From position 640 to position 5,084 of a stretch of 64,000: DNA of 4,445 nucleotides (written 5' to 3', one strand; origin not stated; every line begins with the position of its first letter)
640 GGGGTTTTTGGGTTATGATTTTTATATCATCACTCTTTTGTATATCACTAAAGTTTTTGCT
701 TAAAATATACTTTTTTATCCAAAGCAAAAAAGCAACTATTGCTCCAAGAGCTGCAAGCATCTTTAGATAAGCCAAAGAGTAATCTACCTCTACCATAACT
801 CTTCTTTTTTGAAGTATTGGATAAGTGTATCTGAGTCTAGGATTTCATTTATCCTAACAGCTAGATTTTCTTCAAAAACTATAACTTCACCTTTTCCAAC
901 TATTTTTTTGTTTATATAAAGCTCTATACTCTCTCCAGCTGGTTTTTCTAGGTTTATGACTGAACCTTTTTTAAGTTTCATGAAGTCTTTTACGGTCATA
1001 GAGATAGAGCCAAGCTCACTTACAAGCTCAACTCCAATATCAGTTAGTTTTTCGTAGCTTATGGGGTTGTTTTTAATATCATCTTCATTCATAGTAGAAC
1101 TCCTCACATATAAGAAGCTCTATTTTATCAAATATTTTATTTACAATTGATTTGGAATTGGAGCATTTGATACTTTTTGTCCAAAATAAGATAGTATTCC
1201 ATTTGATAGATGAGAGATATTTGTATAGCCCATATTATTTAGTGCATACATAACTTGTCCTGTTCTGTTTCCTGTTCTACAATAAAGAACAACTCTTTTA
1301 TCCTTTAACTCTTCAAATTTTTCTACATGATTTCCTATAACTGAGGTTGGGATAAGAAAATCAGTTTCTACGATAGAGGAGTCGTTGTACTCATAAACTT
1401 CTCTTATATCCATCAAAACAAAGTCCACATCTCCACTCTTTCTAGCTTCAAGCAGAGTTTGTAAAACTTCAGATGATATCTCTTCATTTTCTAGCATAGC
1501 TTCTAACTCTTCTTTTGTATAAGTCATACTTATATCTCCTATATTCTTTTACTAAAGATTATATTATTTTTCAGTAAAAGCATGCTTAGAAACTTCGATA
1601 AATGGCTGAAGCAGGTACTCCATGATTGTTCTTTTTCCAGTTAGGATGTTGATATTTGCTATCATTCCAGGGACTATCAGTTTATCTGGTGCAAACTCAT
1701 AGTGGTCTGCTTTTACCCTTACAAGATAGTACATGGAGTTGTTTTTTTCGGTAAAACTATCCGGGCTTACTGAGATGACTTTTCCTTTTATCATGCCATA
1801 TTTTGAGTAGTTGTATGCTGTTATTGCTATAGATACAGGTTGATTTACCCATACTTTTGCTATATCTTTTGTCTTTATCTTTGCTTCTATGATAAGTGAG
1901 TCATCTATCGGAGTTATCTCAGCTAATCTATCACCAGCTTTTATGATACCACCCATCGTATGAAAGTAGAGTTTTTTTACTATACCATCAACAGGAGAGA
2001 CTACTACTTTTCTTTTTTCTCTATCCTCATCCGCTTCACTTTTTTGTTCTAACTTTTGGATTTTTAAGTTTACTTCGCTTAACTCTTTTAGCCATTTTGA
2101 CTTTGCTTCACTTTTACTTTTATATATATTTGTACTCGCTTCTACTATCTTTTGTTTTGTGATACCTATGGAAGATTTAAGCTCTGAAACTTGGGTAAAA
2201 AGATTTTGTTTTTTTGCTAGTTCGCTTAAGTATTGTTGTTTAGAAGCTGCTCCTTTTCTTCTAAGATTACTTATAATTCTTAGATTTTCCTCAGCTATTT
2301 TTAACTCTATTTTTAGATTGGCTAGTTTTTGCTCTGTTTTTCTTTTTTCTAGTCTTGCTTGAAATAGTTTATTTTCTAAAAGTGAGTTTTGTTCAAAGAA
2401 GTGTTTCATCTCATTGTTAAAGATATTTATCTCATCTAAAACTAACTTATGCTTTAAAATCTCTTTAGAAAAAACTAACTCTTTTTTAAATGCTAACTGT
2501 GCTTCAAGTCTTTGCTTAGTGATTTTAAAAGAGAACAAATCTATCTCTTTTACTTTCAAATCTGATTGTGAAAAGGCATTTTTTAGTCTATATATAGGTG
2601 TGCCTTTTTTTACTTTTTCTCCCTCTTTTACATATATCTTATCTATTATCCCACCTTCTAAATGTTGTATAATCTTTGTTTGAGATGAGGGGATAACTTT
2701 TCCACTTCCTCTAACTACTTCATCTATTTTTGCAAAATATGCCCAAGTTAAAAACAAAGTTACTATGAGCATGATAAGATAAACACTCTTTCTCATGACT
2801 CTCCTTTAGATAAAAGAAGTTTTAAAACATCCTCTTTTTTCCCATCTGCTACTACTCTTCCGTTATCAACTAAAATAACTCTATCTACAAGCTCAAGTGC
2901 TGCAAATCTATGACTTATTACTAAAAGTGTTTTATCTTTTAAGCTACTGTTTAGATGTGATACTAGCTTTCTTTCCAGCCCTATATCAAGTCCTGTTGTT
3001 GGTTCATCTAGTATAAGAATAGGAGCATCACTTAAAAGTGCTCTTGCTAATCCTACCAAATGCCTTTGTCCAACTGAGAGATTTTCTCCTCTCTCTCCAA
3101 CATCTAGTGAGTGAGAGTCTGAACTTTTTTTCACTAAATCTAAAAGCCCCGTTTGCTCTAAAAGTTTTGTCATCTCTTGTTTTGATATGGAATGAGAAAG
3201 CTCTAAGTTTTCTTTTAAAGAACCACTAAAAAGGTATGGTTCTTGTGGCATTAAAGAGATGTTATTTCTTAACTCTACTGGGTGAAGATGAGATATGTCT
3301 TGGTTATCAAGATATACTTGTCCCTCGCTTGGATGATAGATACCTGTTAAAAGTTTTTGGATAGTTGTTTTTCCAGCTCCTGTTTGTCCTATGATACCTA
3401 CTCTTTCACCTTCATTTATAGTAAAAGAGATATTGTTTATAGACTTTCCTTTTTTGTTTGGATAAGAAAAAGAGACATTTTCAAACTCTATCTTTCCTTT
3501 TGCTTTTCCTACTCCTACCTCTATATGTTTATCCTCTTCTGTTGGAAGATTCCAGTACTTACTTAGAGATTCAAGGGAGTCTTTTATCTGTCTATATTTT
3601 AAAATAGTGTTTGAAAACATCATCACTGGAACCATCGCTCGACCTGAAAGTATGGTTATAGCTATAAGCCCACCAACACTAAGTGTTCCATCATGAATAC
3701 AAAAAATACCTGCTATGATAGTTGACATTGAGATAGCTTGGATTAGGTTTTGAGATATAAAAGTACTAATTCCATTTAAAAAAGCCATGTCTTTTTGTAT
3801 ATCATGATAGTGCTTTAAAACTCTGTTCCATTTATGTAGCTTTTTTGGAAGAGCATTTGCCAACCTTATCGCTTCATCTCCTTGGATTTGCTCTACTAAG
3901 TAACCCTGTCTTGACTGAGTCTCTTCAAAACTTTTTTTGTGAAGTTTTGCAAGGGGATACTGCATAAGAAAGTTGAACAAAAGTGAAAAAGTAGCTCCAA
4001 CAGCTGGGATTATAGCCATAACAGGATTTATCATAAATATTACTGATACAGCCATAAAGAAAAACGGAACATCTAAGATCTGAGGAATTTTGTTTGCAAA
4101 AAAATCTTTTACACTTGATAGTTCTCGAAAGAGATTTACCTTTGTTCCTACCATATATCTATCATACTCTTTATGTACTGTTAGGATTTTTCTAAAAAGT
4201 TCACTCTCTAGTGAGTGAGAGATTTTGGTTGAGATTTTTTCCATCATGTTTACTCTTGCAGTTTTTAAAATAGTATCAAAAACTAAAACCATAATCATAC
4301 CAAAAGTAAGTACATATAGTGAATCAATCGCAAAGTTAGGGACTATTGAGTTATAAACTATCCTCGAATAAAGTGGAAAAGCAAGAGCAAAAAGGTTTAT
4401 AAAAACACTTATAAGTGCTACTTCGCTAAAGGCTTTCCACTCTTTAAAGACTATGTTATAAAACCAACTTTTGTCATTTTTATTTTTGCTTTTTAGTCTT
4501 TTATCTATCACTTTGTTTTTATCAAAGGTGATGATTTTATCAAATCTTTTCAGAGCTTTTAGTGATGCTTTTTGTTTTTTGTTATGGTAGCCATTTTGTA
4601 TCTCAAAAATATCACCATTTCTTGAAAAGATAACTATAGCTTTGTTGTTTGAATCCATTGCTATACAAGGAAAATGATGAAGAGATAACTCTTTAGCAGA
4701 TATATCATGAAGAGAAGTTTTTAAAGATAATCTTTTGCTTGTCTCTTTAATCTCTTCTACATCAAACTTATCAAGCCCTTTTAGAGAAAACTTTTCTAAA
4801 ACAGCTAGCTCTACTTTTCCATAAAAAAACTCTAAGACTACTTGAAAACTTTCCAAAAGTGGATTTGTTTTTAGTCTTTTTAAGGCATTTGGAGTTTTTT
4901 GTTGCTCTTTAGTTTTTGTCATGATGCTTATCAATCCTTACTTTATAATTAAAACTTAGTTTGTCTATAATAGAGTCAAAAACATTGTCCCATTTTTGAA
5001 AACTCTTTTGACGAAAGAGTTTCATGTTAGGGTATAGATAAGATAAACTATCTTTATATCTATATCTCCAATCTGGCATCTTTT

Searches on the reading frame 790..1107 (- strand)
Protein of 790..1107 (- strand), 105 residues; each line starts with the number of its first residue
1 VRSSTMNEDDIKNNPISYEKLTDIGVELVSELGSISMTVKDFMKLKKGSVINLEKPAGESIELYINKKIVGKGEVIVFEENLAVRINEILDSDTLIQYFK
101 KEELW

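Call 8: search_protein_families(library=pfam, proteins=[window:790-1107:-])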
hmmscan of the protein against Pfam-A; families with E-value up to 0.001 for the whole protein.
window:790-1107:- (105 aa): 1 family
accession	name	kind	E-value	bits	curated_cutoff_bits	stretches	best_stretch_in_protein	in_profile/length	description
PF01052.25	FliMN_C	-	1.2e-22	80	23.8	1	20-90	2-72/73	Type III flagellar switch regulator (C-ring) FliN C-term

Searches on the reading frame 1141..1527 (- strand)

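Call 6: search_protein_families(library=pfam, proteins=[window:1141-1527:-])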
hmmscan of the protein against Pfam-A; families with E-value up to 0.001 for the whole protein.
window:1141-1527:- (128 aa): 1 family
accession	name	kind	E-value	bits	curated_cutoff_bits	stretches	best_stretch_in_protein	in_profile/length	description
PF00581.25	Rhodanese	-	5.9e-13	49.6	22.2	1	24-113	4-98/102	Rhodanese-like domain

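Call 77: search_protein_families(library=ncbifam, proteins=[window:1141-1527:-], max_evalue=0.001)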
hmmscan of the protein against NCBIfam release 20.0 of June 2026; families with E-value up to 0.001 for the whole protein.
window:1141-1527:- (128 aa): 10 families
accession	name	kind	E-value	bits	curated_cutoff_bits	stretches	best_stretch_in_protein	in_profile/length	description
NF005902.0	PRK07878.1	equivalog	7.2e-13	48.2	647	1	13-117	285-384/392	adenylyltransferase/sulfurtransferase MoeZ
NF045521.1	rhoda_near_glyco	subfamily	5.7e-12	45.6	145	1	6-118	3-112/144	rhodanese homology domain-containing protein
NF005646.0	PRK07411.1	equivalog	6e-10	38.8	633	1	6-114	273-379/390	molybdopterin-synthase adenylyltransferase MoeB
NF006444.0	PRK08762.1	equivalog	1.2e-09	37.3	449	1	24-113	18-106/387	molybdopterin-synthase adenylyltransferase MoeB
NF001133.1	PRK00142.1-1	equivalog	3.4e-08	33.3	170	1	32-117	118-206/229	oxygen-dependent tRNA uridine(34) hydroxylase TrhO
NF007627.0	PRK10287.1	equivalog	6.4e-06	26.3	102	1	40-106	25-90/104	thiosulfate sulfurtransferase PspE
NF041203.1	rhodanese_LYCAU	equivalog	8.9e-06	25.4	115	1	13-112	19-114/126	rhodanese-related (seleno)protein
NF003703.0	PRK05320.1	equivalog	1.8e-05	24.5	331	1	36-117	132-216/280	sulfurtransferase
TIGR02981.1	phageshock_pspE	exception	2.8e-05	24.4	126.3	1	39-107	22-89/101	thiosulfate sulfurtransferase PspE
NF002397.0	PRK01415.1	equivalog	5.9e-05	22.9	280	1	68-116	162-211/247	hypothetical protein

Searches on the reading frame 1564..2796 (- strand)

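Call 6: search_protein_families(library=pfam, proteins=[window:1564-2796:-])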
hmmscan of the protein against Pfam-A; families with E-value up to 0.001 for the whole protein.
window:1564-2796:- (410 aa): 4 families
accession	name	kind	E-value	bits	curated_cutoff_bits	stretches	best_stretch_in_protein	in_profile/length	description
PF13437.12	HlyD_3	-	3.5e-19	69.9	22.2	1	264-365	1-97/106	HlyD family secretion protein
PF16576.10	HlyD_D23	-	1.6e-10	41.1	30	1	186-346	49-187/214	Barrel-sandwich domain of CusB or HlyD membrane-fusion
PF13533.13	Biotin_lipoyl_2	-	5.9e-06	26.4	29.8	0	49-71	9-31/32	Biotin-lipoyl like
PF00364.28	Biotin_lipoyl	-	0.00012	22.2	22.1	0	45-71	47-73/73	Biotin-requiring enzyme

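Call 77: search_protein_families(library=ncbifam, proteins=[window:1564-2796:-], max_evalue=0.001)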
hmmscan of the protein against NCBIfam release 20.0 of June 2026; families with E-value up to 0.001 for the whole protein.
window:1564-2796:- (410 aa): 7 families
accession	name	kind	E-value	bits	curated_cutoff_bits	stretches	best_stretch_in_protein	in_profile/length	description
TIGR01843.1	type_I_hlyD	subfamily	2.5e-105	352.9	208.65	1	3-410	6-422/422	HlyD family type I secretion periplasmic adaptor subunit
TIGR03794.1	NHLM_micro_HlyD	equivalog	3.1e-20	72.5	156.2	1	7-349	26-342/421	NHLP bacteriocin system secretion protein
TIGR01730.1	RND_mfp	subfamily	4e-18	65.4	94.9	2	218-389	87-249/322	efflux RND transporter periplasmic adaptor subunit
TIGR01000.1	bacteriocin_acc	subfamily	2.8e-16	59.4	258.85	2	186-400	235-454/457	bacteriocin secretion accessory protein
TIGR02971.1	heterocyst_DevB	subfamily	1.5e-10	41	129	1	51-343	27-278/327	ABC exporter membrane fusion protein, DevB family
NF011715.0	PRK15136.1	equivalog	0.00011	21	563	1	261-342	214-291/390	multidrug efflux MFS transporter periplasmic adaptor subunit EmrA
NF002939.0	PRK03598.1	equivalog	0.00088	18.5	393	0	43-180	47-177/332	secretion protein HlyD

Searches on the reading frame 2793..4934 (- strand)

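Call 6: search_protein_families(library=pfam, proteins=[window:2793-4934:-])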
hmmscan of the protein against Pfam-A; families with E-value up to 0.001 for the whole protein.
window:2793-4934:- (713 aa): 4 families
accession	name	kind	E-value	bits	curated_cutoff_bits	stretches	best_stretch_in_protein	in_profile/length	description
PF00005.33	ABC_tran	-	4.8e-33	115.1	25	1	500-647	2-137/137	ABC transporter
PF00664.28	ABC_membrane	-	2.3e-21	77.1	28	1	174-431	6-268/274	ABC transporter transmembrane region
PF02463.25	SMC_N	-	2.8e-05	24.1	40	1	582-689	117-211/220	RecF/RecN/SMC N terminal domain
PF06414.18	Zeta_toxin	-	0.00098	19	22.3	0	515-552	22-59/199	Zeta toxin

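Call 77: search_protein_families(library=ncbifam, proteins=[window:2793-4934:-], max_evalue=0.001)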
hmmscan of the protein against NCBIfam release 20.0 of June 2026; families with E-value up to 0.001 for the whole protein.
window:2793-4934:- (713 aa): 187 families (the best 25 are shown)
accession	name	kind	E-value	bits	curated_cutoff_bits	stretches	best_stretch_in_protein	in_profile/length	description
TIGR03375.1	type_I_sec_LssB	subfamily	1.5e-196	654.8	693.1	1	25-707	2-692/696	type I secretion system permease/ATPase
TIGR01846.1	type_I_sec_HlyB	subfamily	2.9e-109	366.3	725.55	1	37-705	12-680/694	type I secretion system permease/ATPase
TIGR01842.1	type_I_sec_PrtD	subfamily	3.5e-84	283.3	510.15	1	167-705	6-542/544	type I secretion system permease/ATPase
TIGR02203.1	MsbA_lipidA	equivalog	1.2e-74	251.9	602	1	204-705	52-557/572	lipid A export permease/ATP-binding protein MsbA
TIGR03796.1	NHLM_micro_ABC1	equivalog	1.4e-73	248.3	853.3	1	32-704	20-699/710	NHLP family bacteriocin export ABC transporter peptidase/permease/ATPase subunit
NF008364.0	PRK11160.1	equivalog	2.2e-70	237.9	630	1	303-705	159-563/575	heme ABC transporter ATP-binding protein/permease CydC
TIGR03797.1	NHLM_micro_ABC2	equivalog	2.9e-65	221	709.4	1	147-704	116-672/686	NHLP bacteriocin export ABC transporter permease/ATPase subunit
TIGR02857.1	CydD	equivalog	7.3e-65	219.9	435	1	183-688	21-528/529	thiol reductant ABC exporter subunit CydD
TIGR01193.1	bacteriocin_ABC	subfamily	9e-64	216.2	523.85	1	150-705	139-697/708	peptide cleavage/export ABC transporter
NF010178.0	PRK13657.1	equivalog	2.3e-63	214.6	733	1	399-703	250-556/588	glucan ABC transporter ATP-binding protein/ permease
TIGR02868.1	CydC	equivalog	1.7e-62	211.8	329.05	1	284-676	133-529/530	thiol reductant ABC exporter subunit CydC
TIGR00958.1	3a01208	subfamily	1.9e-61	208.3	874.6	1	151-702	145-699/711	antigen peptide transporter 2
NF045998.1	cleave_ABC_plasm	equivalog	3.7e-61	207.2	500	1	70-676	54-660/673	Mbov_0121 family peptidase domain-containing ABC transporter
TIGR02204.1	MsbA_rel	hypoth_equivalog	4.8e-61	207.1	780.4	1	210-705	61-563/576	ABC transporter, permease/ATP-binding protein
NF008381.0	PRK11176.1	equivalog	6.5e-56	189.9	867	1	387-705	248-567/582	lipid A ABC transporter ATP-binding protein/permease MsbA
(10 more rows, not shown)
